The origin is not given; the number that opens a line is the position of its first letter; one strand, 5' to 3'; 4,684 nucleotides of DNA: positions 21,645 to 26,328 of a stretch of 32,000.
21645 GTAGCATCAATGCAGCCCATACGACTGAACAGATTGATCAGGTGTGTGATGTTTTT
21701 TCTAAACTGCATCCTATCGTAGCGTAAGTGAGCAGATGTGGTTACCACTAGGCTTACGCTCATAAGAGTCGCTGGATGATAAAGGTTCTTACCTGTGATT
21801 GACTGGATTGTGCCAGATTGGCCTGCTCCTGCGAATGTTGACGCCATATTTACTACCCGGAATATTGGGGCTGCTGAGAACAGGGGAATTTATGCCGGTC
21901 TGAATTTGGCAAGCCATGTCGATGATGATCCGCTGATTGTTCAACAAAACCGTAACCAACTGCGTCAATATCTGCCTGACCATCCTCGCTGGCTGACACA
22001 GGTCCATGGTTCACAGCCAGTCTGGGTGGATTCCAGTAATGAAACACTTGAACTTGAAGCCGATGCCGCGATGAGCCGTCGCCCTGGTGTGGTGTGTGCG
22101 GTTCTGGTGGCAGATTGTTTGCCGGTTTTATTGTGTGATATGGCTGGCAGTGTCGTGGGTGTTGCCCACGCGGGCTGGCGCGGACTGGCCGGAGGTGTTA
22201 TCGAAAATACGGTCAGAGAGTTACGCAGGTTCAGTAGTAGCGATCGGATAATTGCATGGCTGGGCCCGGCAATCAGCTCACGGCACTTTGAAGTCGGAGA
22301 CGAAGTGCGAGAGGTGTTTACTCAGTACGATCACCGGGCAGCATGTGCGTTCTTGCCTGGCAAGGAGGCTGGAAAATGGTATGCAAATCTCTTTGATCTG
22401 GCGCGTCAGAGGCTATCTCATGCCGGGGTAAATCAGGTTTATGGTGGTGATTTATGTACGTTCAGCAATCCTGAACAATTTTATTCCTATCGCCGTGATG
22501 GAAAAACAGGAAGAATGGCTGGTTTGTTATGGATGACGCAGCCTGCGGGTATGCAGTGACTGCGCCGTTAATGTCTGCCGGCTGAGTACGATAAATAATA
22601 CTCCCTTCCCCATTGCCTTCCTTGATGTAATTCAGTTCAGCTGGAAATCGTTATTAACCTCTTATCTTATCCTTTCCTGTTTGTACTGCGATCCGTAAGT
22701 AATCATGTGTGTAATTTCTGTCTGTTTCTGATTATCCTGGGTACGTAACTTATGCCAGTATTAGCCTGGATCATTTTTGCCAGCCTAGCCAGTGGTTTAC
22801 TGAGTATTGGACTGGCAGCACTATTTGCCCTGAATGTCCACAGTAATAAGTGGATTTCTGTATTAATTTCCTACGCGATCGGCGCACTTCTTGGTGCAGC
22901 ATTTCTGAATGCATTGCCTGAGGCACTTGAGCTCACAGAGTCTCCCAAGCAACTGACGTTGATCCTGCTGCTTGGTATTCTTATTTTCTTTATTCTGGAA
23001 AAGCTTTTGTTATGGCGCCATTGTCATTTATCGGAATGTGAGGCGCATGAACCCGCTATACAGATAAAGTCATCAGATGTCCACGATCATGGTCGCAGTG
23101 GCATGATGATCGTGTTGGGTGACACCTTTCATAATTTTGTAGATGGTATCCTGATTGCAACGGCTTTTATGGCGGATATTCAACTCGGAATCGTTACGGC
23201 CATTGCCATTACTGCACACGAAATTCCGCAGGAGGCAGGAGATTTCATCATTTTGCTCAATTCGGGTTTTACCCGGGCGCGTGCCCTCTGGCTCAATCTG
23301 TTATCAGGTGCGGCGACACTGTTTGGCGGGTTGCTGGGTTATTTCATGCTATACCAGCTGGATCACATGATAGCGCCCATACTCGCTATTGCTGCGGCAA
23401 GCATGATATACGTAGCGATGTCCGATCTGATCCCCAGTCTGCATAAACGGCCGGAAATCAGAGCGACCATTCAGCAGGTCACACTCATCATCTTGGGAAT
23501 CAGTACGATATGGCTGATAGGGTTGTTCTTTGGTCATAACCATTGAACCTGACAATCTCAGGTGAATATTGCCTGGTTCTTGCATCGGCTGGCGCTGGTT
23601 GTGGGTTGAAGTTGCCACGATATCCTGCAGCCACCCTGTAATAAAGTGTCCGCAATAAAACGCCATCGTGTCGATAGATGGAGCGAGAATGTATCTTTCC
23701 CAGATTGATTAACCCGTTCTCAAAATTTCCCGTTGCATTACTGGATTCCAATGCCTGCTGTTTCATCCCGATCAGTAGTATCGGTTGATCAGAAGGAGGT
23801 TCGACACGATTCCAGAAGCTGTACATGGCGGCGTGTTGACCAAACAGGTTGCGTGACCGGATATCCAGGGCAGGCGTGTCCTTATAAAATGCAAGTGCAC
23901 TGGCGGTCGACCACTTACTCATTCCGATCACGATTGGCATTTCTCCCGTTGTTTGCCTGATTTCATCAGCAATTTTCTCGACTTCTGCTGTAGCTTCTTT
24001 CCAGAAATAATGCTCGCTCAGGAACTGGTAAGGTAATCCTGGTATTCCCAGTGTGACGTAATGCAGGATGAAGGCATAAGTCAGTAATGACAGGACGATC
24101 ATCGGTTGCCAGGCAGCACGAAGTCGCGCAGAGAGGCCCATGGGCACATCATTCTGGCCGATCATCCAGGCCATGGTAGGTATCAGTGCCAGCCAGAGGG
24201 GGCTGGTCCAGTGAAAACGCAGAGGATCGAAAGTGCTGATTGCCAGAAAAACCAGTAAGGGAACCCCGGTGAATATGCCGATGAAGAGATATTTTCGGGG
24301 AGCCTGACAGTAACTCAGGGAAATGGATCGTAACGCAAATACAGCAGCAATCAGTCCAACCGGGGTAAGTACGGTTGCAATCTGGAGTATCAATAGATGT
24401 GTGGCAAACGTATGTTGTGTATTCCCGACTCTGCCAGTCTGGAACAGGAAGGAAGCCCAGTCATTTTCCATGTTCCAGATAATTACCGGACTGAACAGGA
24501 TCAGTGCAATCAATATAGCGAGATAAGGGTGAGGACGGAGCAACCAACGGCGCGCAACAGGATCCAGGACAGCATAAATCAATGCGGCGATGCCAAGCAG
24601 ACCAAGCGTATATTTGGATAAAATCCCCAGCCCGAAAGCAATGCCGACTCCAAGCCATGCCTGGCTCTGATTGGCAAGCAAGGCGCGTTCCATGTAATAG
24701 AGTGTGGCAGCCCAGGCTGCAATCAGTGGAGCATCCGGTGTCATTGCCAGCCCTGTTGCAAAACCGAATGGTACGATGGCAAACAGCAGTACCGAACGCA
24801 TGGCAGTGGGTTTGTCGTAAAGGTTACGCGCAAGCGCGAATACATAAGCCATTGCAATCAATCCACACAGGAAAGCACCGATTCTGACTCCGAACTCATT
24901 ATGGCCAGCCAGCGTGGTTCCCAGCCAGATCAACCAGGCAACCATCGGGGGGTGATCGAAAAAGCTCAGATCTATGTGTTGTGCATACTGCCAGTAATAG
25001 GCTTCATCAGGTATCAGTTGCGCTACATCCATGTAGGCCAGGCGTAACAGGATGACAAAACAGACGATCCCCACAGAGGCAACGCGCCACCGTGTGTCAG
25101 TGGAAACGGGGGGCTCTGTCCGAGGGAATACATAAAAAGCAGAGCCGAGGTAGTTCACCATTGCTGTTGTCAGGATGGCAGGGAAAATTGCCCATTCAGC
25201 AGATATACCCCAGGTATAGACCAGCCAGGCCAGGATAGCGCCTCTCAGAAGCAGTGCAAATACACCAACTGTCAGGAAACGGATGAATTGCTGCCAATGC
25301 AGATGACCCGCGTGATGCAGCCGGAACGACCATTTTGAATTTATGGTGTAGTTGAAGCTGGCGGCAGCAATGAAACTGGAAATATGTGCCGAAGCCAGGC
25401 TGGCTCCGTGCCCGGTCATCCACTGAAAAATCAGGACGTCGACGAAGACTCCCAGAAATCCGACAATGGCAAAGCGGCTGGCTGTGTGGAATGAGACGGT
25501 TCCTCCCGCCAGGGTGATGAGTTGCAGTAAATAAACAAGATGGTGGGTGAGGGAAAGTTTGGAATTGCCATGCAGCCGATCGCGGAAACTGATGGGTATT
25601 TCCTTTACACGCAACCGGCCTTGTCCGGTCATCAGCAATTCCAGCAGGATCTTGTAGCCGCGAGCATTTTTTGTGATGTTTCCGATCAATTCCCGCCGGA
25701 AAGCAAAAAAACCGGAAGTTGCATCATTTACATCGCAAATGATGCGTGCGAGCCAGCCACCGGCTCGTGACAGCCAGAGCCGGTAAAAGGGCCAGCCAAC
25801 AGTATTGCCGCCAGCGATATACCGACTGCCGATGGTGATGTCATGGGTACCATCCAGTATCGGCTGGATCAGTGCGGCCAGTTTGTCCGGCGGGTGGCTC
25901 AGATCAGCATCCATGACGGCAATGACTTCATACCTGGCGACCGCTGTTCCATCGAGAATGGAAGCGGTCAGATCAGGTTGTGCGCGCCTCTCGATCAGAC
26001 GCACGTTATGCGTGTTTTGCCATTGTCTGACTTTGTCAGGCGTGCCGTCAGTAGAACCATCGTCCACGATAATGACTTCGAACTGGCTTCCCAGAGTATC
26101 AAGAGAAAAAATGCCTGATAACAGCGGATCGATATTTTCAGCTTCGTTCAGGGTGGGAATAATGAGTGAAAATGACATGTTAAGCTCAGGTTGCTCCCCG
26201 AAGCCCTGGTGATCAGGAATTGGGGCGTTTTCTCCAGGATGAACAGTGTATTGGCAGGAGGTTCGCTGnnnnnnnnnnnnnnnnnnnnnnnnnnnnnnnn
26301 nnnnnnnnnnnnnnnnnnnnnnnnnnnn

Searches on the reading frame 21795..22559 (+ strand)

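Call 3: search_protein_families(library=pfam, proteins=[window:21795-22559:+])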
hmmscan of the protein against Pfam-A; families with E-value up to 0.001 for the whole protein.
window:21795-22559:+ (254 aa): 1 family
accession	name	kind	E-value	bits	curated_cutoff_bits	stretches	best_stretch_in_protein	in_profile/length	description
PF02578.20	Cu-oxidase_4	-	7.5e-72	242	22.9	1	20-246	1-238/238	Multi-copper polyphenol oxidoreductase laccase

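Call 4: search_protein_families(library=ncbifam, proteins=[window:21795-22559:+])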
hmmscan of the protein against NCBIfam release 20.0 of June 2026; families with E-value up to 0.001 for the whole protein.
window:21795-22559:+ (254 aa): 2 families
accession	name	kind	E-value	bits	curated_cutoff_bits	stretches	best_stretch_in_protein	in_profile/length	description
NF007998.1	PRK10723.1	equivalog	2.2e-85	286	369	1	3-247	3-242/243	purine nucleoside phosphorylase YfiH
TIGR00726.1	TIGR00726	equivalog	3.5e-56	190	141.15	1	35-247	9-222/223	peptidoglycan editing factor PgeF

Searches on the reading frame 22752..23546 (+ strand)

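Call 3: search_protein_families(library=pfam, proteins=[window:22752-23546:+])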
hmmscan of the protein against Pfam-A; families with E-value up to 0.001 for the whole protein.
window:22752-23546:+ (264 aa): 1 family
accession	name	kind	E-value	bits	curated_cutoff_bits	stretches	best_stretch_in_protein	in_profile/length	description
PF02535.28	Zip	-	1.6e-35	123.4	35.1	1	7-256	7-322/323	ZIP Zinc transporter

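Call 4: search_protein_families(library=ncbifam, proteins=[window:22752-23546:+])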
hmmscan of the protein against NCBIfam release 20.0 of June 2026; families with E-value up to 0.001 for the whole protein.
window:22752-23546:+ (264 aa): 1 family
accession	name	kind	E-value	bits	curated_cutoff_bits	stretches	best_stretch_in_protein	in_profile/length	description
NF003243.0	PRK04201.1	equivalog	3.4e-24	85.5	252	1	12-251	14-261/266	zinc transporter ZupT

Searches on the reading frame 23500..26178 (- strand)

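Call 3: search_protein_families(library=pfam, proteins=[window:23500-26178:-])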
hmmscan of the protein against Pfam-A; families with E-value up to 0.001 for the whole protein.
window:23500-26178:- (892 aa): 3 families
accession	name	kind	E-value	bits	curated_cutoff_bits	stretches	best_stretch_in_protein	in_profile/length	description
PF13231.12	PMT_2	-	1e-53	182.3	26.1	1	408-568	1-160/160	Dolichyl-phosphate-mannose-protein mannosyltransferase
PF00535.33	Glycos_transf_2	-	1.4e-28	100.3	23.3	1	4-165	1-164/168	Glycosyl transferase family 2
PF04138.20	GtrA_DPMS_TM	-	5.3e-21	75.4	26.1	1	235-351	1-117/117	GtrA/DPMS, transmembrane domain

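Call 4: search_protein_families(library=ncbifam, proteins=[window:23500-26178:-])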
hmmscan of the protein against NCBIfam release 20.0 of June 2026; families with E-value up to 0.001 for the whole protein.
window:23500-26178:- (892 aa): 17 families
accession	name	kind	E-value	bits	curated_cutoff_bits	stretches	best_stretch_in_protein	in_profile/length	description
TIGR04182.1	glyco_TIGR04182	equivalog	1.6e-14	54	325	1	5-247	4-242/293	S-layer glycoprotein N-glycosyltransferase AglJ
NF047588.1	GlcsyltransPgfSStrep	equivalog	2.3e-13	50.1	500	1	1-221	1-218/308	glycosyltransferase PgfS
NF009784.2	PRK13279.1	equivalog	4.6e-12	45.3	567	1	396-582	48-241/539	lipid IV(A) 4-amino-4-deoxy-L-arabinosyltransferase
NF007986.1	PRK10714.1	equivalog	5.3e-12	45.4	529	1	3-262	8-264/316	undecaprenyl-phosphate 4-deoxy-4-formamido-L-arabinose transferase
NF041875.1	EPS_EpsD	equivalog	1.2e-11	44.6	370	1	4-118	2-115/325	exopolysaccharide biosynthesis glycosyltransferase EpsD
NF041391.1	DPhHxTase_Halo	equivalog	5e-11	42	375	1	9-208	3-192/213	dolichyl-phosphate hexose transferase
TIGR03937.1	PgaC_IcaA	equivalog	1.8e-10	40.4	422.3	1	3-99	47-142/407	poly-beta-1,6-N-acetyl-D-glucosamine synthase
TIGR04283.1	glyco_like_mftF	equivalog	8.3e-10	38.6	182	1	4-108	2-97/221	TIGR04283 family arsenosugar biosynthesis glycosyltransferase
TIGR03965.1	mycofact_glyco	equivalog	2.8e-09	36.4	280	1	3-106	76-178/467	mycofactocin biosynthesis glycosyltransferase MftF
NF045692.1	OglycostaseCruG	equivalog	1.8e-08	33.7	600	1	3-66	43-105/386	2'-O-glycosyltransferase CruG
NF058614.1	PPMAGASynPpgS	equivalog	4.1e-08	32.9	370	1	5-196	4-194/226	polyprenyl-phospho-N-acetylgalactosaminyl synthase PpgS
NF007482.0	PRK10073.1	equivalog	1.7e-07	30.6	423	1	3-105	8-108/334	glycosyltransferase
TIGR03469.1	HpnB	hypoth_equivalog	7.1e-07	28.6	379.25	1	5-112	48-165/386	hopene-associated glycosyltransferase HpnB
NF047683.1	TeichurnBiosyTuaG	equivalog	2.1e-05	24.3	400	1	3-107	8-111/252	teichuronic acid biosynthesis protein TuaG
NF010496.0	PRK13915.1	equivalog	2.6e-05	23.4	262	1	3-109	33-144/307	glucosyl-3-phosphoglycerate synthase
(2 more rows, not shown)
